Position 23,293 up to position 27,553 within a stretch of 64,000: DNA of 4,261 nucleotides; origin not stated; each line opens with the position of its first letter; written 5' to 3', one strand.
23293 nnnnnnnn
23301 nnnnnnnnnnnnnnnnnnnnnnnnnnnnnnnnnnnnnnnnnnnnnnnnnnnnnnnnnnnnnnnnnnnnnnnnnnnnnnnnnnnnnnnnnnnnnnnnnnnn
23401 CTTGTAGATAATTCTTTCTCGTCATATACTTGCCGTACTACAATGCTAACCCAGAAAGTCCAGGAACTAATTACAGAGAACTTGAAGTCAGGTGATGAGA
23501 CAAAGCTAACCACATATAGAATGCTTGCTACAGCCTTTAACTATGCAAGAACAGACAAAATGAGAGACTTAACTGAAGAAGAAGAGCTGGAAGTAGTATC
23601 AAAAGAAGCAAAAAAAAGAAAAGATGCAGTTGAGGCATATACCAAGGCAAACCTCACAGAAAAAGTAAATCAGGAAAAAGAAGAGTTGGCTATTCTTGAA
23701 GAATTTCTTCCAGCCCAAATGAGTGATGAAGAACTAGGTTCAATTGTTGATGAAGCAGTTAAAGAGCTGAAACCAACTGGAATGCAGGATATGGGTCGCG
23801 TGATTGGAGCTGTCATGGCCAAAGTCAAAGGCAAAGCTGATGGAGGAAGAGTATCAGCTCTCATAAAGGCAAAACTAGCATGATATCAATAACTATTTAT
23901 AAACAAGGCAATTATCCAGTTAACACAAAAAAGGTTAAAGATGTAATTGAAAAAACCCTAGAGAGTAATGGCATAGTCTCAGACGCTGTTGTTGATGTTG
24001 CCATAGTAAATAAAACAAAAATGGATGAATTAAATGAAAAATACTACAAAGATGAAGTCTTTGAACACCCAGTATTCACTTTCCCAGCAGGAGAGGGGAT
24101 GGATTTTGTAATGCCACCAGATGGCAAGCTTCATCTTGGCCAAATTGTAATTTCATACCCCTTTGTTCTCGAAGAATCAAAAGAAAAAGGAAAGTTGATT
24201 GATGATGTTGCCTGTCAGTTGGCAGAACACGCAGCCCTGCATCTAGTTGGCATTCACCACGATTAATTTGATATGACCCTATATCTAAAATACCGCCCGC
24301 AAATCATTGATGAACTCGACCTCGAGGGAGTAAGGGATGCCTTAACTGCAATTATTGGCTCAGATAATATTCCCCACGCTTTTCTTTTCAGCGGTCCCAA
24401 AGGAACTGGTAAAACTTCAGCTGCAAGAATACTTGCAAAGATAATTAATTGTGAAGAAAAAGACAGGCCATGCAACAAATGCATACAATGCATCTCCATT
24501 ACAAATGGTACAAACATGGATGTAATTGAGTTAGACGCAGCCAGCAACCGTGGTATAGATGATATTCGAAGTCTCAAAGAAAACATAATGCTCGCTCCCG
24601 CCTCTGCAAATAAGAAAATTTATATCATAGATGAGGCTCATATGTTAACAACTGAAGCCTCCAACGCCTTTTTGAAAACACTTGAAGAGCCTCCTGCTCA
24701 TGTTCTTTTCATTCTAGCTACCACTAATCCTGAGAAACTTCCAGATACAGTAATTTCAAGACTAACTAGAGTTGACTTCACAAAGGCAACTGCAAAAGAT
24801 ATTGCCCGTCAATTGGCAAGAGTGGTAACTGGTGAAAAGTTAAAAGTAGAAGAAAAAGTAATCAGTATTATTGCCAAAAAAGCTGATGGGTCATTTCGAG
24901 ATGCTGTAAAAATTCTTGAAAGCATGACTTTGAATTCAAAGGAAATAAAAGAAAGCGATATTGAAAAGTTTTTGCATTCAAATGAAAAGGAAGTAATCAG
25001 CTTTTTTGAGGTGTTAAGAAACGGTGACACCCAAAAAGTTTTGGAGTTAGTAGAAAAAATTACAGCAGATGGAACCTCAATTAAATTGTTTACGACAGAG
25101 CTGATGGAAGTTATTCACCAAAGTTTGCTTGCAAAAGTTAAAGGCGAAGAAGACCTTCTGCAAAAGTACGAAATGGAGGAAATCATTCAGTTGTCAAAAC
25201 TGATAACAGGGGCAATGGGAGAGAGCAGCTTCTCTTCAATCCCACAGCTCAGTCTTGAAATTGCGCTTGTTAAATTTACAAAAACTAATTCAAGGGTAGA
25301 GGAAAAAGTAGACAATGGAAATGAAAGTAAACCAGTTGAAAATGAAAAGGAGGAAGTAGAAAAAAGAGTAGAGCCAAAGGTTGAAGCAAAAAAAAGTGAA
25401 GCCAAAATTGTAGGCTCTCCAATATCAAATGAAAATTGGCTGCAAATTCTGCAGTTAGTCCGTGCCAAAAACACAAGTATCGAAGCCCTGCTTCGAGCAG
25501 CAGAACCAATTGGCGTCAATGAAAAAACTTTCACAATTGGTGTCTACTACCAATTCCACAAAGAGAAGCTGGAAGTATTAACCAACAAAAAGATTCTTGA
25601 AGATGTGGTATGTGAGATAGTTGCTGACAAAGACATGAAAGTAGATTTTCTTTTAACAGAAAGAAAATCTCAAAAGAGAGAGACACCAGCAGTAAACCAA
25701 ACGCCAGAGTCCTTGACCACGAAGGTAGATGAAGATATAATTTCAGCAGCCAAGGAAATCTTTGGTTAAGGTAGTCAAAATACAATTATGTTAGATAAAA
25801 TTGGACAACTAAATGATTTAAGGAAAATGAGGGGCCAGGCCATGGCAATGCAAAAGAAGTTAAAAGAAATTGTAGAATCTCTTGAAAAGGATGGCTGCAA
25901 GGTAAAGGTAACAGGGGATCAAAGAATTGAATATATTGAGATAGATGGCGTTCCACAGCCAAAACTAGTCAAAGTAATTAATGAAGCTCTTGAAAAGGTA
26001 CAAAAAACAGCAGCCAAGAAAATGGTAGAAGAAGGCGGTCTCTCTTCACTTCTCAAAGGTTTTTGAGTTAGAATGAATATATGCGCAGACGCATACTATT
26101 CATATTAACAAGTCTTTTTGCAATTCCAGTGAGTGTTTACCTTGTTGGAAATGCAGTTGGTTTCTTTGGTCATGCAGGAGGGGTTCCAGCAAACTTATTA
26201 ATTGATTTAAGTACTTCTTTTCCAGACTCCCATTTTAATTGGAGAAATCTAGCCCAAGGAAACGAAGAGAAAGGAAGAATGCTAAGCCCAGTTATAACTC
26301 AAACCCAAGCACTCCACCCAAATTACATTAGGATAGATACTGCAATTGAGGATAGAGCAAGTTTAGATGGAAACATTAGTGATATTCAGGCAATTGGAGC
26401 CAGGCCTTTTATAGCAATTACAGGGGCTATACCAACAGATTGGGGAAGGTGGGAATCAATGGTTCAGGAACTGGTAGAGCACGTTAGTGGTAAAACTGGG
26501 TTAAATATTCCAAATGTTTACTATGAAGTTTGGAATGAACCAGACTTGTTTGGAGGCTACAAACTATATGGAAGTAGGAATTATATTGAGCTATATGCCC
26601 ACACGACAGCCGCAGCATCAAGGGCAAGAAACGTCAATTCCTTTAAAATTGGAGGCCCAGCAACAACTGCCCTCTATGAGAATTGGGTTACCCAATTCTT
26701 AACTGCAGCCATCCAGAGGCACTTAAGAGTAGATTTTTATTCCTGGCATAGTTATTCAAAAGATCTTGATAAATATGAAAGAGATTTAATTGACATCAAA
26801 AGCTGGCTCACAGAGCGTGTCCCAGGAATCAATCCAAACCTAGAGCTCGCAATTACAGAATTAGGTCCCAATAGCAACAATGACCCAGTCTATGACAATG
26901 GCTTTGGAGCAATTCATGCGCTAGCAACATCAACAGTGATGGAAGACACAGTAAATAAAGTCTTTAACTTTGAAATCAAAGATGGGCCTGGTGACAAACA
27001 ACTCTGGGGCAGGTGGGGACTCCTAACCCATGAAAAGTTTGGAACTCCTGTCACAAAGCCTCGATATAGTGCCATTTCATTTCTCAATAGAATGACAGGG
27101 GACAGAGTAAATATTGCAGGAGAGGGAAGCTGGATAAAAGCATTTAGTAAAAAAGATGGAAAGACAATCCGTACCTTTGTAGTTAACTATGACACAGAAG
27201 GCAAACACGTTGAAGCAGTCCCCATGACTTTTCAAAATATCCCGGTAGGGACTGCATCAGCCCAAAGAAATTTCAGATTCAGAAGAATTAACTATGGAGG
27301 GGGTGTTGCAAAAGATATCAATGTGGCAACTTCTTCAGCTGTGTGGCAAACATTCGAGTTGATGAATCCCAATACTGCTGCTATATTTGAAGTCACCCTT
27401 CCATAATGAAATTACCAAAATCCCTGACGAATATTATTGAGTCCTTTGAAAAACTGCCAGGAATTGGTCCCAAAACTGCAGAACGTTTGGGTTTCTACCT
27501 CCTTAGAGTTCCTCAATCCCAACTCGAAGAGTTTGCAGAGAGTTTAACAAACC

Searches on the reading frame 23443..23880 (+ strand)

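Call 116: search_protein_families(library=pfam, proteins=[window:23443-23880:+], max_evalue=0.001)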
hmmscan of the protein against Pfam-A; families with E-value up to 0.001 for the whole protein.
window:23443-23880:+ (146 aa): 2 families
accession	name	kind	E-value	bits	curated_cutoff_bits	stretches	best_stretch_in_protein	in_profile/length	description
PF09424.15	YqeY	-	1.7e-42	145.3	27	1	4-145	2-143/143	Yqey-like protein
PF02637.23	GatB_Yqey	-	2.5e-06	27.9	27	1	71-145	66-148/148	GatB domain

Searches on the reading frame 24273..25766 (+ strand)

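Call 116: search_protein_families(library=pfam, proteins=[window:24273-25766:+], max_evalue=0.001)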
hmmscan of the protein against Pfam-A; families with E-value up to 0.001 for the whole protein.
window:24273-25766:+ (498 aa): 11 families
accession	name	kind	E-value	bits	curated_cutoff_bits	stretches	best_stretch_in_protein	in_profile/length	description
PF13177.12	DNA_pol3_delta2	-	6.3e-41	140.5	27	1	22-171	7-159/161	DNA polymerase III, delta subunit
PF00004.35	AAA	-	3.4e-13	50.6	21.2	1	38-167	2-126/131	ATPase family associated with various cellular activities (AAA)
PF20964.2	DnaX_C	-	2.5e-08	34.3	26.2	1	386-478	13-104/113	DNA polymerase III subunit tau, C-terminal domain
PF22608.2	DNAX_ATPase_lid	-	2e-07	31.1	27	1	177-214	2-39/49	DNA polymerase III clamp loader subunit, ATPase lid domain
PF12169.13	DNA_pol3_gamma3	-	2.2e-07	31.2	24.4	1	238-306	15-83/143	DNA polymerase III subunits gamma and tau domain III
PF13604.12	AAA_30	-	9.6e-07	29.2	27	1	36-147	20-122/191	AAA domain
PF21960.2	RCF1-5-like_lid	-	5.3e-06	26.7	27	1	181-220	3-43/43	RCF1/5-like, AAA+ ATPase lid domain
PF07728.20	AAA_5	-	8e-06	26.3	22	1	37-143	2-96/139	AAA domain (dynein-related subfamily)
PF13401.12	AAA_22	-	2.5e-05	25.1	27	1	38-149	9-121/130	AAA domain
PF16193.11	AAA_assoc_2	-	5.1e-05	23.9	34.3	0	188-234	3-55/81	AAA C-terminal domain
PF13245.12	AAA_19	-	0.00088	19.9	25.1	0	37-147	14-123/134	AAA domain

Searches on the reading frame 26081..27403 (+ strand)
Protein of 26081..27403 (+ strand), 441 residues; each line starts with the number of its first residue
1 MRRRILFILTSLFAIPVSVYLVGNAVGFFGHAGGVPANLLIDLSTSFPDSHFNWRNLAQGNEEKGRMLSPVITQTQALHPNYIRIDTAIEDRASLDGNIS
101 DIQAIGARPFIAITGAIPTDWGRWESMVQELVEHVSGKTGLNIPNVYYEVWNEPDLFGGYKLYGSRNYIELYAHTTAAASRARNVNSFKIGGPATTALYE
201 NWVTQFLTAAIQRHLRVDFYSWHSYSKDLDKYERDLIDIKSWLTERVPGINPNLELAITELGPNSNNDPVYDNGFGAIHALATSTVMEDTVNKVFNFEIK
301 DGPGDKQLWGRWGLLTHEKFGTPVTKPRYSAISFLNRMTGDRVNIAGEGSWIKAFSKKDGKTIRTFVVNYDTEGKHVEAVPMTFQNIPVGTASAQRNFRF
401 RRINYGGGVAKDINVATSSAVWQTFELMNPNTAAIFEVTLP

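Call 3: search_protein_families(library=pfam, proteins=[window:26081-27403:+], max_evalue=1)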
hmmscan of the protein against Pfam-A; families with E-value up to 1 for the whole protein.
window:26081-27403:+ (441 aa): 2 families
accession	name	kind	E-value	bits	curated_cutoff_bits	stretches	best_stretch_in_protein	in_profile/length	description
PF01229.23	Glyco_hydro_39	-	1.8e-17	63.7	26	1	119-345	122-357/472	Glycosyl hydrolases family 39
PF11790.14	Glyco_hydro_cc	-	1.2e-05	25.5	21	1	147-270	68-181/237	Glycosyl hydrolase catalytic core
